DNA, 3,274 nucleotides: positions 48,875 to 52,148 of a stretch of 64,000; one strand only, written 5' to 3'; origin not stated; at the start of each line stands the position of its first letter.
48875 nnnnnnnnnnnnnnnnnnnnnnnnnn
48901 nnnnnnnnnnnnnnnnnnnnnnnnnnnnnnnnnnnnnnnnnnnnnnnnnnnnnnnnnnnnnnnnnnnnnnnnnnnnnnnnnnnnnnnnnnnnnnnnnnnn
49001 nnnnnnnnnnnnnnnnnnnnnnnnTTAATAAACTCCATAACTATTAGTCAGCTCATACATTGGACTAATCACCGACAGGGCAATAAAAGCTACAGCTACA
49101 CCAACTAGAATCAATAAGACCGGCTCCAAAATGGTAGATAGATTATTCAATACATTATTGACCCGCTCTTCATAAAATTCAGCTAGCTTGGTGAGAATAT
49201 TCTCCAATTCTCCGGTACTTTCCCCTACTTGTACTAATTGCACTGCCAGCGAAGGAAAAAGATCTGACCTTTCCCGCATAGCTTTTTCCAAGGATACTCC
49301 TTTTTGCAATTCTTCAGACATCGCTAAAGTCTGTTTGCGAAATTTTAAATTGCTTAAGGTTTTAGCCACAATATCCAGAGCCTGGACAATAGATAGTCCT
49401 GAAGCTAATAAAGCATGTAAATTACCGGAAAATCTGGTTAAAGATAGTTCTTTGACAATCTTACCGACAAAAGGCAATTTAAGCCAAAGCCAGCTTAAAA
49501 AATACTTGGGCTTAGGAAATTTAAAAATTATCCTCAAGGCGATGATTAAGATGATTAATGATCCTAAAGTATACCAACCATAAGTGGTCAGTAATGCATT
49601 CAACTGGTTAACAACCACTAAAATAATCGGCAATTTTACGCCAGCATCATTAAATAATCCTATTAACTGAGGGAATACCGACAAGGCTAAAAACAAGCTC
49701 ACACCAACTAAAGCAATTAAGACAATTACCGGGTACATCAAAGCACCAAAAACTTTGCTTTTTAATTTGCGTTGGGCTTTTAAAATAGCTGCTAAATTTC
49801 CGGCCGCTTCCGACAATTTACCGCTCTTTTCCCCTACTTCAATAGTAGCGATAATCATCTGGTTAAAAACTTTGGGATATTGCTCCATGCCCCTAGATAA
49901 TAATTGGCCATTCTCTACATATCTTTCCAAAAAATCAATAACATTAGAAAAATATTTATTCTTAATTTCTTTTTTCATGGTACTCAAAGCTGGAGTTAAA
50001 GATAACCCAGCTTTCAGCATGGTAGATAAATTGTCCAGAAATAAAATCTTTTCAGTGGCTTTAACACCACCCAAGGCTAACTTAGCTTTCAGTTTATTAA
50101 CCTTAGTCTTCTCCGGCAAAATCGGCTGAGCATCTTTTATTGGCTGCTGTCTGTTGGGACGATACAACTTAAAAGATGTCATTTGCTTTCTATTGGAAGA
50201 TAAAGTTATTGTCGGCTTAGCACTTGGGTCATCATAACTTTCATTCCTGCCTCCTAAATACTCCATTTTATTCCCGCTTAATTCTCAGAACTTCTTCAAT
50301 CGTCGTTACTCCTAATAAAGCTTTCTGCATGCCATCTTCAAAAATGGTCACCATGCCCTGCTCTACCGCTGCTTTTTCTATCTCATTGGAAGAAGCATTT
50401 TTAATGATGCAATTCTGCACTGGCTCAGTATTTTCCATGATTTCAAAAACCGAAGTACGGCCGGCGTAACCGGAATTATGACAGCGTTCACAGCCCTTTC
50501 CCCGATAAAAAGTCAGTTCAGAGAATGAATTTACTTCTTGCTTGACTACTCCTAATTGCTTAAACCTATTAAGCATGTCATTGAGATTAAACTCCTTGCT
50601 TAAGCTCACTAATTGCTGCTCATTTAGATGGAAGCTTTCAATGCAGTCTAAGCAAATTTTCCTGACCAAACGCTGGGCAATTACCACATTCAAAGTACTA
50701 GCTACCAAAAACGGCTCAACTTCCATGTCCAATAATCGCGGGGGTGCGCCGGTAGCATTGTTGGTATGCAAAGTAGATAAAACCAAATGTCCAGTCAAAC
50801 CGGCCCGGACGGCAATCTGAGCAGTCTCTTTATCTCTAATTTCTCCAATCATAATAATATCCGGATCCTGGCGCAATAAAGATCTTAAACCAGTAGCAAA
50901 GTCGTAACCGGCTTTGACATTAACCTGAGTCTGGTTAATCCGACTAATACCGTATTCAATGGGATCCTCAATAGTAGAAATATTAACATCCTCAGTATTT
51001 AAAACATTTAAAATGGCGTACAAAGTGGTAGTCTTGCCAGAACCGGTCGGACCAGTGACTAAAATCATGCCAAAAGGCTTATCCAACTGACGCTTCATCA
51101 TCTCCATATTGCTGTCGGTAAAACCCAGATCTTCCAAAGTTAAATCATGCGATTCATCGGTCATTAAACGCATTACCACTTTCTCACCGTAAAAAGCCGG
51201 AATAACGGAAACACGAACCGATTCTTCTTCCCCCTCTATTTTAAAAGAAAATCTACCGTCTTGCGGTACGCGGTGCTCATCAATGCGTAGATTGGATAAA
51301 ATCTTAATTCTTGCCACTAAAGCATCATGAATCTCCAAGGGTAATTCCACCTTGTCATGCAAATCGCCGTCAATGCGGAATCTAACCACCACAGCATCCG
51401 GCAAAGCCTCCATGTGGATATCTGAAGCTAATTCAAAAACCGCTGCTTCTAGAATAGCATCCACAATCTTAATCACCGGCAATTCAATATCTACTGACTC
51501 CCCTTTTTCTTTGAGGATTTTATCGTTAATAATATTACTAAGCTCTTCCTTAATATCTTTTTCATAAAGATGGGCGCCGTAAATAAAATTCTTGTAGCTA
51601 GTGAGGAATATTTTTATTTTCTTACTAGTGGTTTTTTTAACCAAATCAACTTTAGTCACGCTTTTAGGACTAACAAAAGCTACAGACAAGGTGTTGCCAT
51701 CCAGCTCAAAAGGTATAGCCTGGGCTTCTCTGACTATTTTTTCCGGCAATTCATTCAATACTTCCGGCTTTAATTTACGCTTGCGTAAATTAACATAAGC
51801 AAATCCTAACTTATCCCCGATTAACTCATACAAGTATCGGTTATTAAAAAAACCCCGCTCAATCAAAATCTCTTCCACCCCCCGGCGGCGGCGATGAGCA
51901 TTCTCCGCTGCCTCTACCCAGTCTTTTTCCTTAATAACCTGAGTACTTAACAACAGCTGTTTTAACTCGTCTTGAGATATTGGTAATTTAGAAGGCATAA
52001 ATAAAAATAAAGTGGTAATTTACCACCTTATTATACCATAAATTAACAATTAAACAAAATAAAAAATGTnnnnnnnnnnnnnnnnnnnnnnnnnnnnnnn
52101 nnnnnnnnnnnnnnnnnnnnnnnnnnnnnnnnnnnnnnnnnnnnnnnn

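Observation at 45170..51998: Type IV pilus operon without a major pilin but with a 633-aa pilin fused to an LVIVD beta-propeller and a pilin-like PA14-domain protein (candidate pilus-tip adhesin complex)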

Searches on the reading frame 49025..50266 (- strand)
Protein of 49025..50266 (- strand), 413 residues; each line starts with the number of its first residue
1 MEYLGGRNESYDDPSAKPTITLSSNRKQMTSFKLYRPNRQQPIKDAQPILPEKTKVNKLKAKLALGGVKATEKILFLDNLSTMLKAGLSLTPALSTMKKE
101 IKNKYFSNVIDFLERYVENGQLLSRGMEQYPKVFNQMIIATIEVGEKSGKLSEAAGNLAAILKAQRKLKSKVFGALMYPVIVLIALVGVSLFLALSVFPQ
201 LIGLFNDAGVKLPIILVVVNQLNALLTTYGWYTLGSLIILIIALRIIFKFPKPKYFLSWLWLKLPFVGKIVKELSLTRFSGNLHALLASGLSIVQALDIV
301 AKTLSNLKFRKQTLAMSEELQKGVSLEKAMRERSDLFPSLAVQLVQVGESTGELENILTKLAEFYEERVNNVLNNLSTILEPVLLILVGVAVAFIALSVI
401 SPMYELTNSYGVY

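Call 3: search_protein_families(library=pfam, proteins=[window:49025-50266:-], max_evalue=1)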
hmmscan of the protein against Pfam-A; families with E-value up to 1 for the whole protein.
window:49025-50266:- (413 aa): 2 families
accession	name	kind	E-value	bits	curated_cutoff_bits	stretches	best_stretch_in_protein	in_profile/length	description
PF00482.28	T2SSF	-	2.4e-55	186.3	25.2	2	281-402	3-125/125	Type II secretion system (T2SS), protein F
PF18967.5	PycTM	-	0.12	13.2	27.2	0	174-201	7-35/107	Pycsar effector protein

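Call 4: search_protein_families(library=ncbifam, proteins=[window:49025-50266:-], max_evalue=1)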
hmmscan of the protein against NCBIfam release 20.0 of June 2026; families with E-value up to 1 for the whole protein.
window:49025-50266:- (413 aa): 8 families
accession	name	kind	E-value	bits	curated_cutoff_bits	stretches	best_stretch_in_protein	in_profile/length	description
TIGR02120.1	GspF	equivalog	5.1e-75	253.2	424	1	55-408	47-399/401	type II secretion system inner membrane protein GspF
NF007861.0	PRK10573.1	equivalog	2.9e-65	220.9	401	1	65-408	53-396/401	protein transport protein HofC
NF052606.1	T4PiliAsmPilCMyx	equivalog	5.4e-63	213.3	700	1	53-407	61-415/419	type IV pilus assembly protein PilC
NF052607.1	T4PiliAsmPilCThrm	equivalog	8e-62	209.6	700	1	73-408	68-402/406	type IV pilus assembly protein PilC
NF047826.1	T3SSXpsF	equivalog_domain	2.1e-48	165.1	650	1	55-411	50-405/405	type II secretion system protein XpsF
NF041012.2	T4P_ComGB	equivalog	9.2e-41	140.3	240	1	72-406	2-330/332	competence type IV pilus assembly protein ComGB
NF003844.0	PRK05423.1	equivalog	0.02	14.7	122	0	72-114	41-82/110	DUF496 family protein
NF040881.1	PTS_reg_TmaR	equivalog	0.048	13.7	170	0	72-113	41-81/103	PTS system regulator TmaR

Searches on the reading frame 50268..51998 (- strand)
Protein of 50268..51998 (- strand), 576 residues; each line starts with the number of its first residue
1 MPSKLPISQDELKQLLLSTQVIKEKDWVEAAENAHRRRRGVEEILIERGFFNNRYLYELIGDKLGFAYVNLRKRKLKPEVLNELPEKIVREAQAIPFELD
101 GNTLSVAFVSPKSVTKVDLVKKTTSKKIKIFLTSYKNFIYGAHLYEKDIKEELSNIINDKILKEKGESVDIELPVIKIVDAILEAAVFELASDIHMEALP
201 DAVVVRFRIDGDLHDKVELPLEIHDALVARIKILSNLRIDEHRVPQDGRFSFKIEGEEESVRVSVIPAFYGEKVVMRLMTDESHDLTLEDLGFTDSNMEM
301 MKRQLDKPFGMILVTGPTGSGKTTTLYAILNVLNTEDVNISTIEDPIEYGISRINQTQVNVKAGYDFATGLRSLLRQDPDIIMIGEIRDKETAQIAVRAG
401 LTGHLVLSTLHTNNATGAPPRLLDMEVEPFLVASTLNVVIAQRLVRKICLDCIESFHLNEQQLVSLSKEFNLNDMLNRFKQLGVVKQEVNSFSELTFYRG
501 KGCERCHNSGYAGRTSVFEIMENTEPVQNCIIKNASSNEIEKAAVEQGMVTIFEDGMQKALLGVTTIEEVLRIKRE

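Call 3: search_protein_families(library=pfam, proteins=[window:50268-51998:-], max_evalue=1)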
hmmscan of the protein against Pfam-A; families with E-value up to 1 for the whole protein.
window:50268-51998:- (576 aa): 29 families (the best 25 are shown)
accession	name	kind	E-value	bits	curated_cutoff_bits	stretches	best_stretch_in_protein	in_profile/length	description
PF00437.27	T2SSE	-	1.1e-130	436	24.9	1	174-572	7-370/370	Type II/IV secretion system protein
PF05157.20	MshEN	-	1e-10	41.9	23.1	1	65-137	2-75/90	MshEN domain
PF13476.12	AAA_23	-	5.6e-05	24.3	27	1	309-339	19-49/201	AAA domain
PF13555.12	AAA_29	-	0.00018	21.6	27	1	310-336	23-49/61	P-loop containing region of AAA domain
PF13401.12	AAA_22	-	0.00077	20.2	27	1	310-344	6-33/130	AAA domain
PF25199.1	nSTAND_NTPase5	-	0.001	19.3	34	1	306-346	38-79/145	Novel STAND NTPase 5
PF03266.21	NTPase_1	-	0.0016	18.7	23.9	1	312-341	2-31/168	NTPase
PF00005.33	ABC_tran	-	0.0018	19.3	25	1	311-349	13-51/137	ABC transporter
PF20720.3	nSTAND3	-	0.002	18.2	27.2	1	301-348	10-55/155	Novel STAND NTPase 3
PF13604.12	AAA_30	-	0.0038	17.4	27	1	299-340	8-49/191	AAA domain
PF13191.12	AAA_16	-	0.0048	17.9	32.6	1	308-337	24-52/167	AAA ATPase domain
PF13173.12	AAA_14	-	0.0058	17.1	27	1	311-396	4-80/129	AAA domain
PF00004.35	AAA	-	0.0061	17.4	21.2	1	312-387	1-66/131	ATPase family associated with various cellular activities (AAA)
PF13086.12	AAA_11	-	0.0069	16.6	27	1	295-335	4-43/257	AAA domain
PF02492.25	cobW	-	0.0071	16.4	20.7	1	312-344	3-34/180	CobW/HypB/UreG, nucleotide-binding domain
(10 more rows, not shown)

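Call 4: search_protein_families(library=ncbifam, proteins=[window:50268-51998:-], max_evalue=1)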
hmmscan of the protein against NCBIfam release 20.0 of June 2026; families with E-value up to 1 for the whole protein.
window:50268-51998:- (576 aa): 35 families (the best 25 are shown)
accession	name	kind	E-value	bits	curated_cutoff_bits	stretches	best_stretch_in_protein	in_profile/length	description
TIGR02538.1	type_IV_pilB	equivalog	2.5e-157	524.9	675.65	1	12-574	2-562/564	type IV-A pilus assembly ATPase PilB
TIGR02533.1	type_II_gspE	equivalog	4.7e-156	520.2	630.25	1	83-573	3-485/486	type II secretion system ATPase GspE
NF007755.0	PRK10436.1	equivalog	1.4e-132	442.6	617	1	86-573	11-458/465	type II secretion system protein GspE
NF053534.1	T4PilAsmATPsTfpB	equivalog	1.1e-122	410.4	850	1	167-573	192-581/584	type IV pilus assembly ATPase TfpB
NF041000.1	ATPase_ComGA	equivalog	8.3e-78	261.1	300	1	181-446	2-266/267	competence type IV pilus ATPase ComGA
TIGR01420.1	pilT_fam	subfamily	2.5e-57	194.6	319.1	2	180-447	3-270/343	PilT/PilU family type 4a pilus ATPase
TIGR02525.1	plasmid_TraJ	equivalog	2.3e-26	92.6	368.3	1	307-446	147-299/372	plasmid transfer ATPase TraJ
TIGR02524.1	dot_icm_DotB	equivalog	7.7e-19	68.1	463.3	1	309-425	134-259/358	Dot/Icm type IV secretion system ATPase DotB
NF058587.1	archaellum_moto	equivalog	2e-16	59.8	550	1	312-446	278-418/527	archaellum flagellar ATPase motor FlaI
TIGR02782.1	TrbB_P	equivalog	5.8e-15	55.4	304.55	1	311-425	138-255/303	P-type conjugative transfer ATPase TrbB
TIGR03819.1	heli_sec_ATPase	hypoth_equivalog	2.1e-14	53.4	373.15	1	226-425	98-300/340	TadA family conjugal transfer-associated ATPase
TIGR02788.1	VirB11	equivalog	8.3e-14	51.3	249.95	1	311-428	146-268/308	P-type DNA transfer ATPase VirB11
NF010407.0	PRK13833.1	subfamily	3.3e-12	46.5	499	1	292-427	128-264/323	conjugal transfer protein TrbB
NF010469.0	PRK13894.1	subfamily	5.4e-12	45.7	508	1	296-422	137-264/320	conjugal transfer ATPase TrbB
NF053672.1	bindosome_BasE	exception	4.5e-09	35.6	1000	1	313-416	274-382/512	bindosome assembly system ATPase subunit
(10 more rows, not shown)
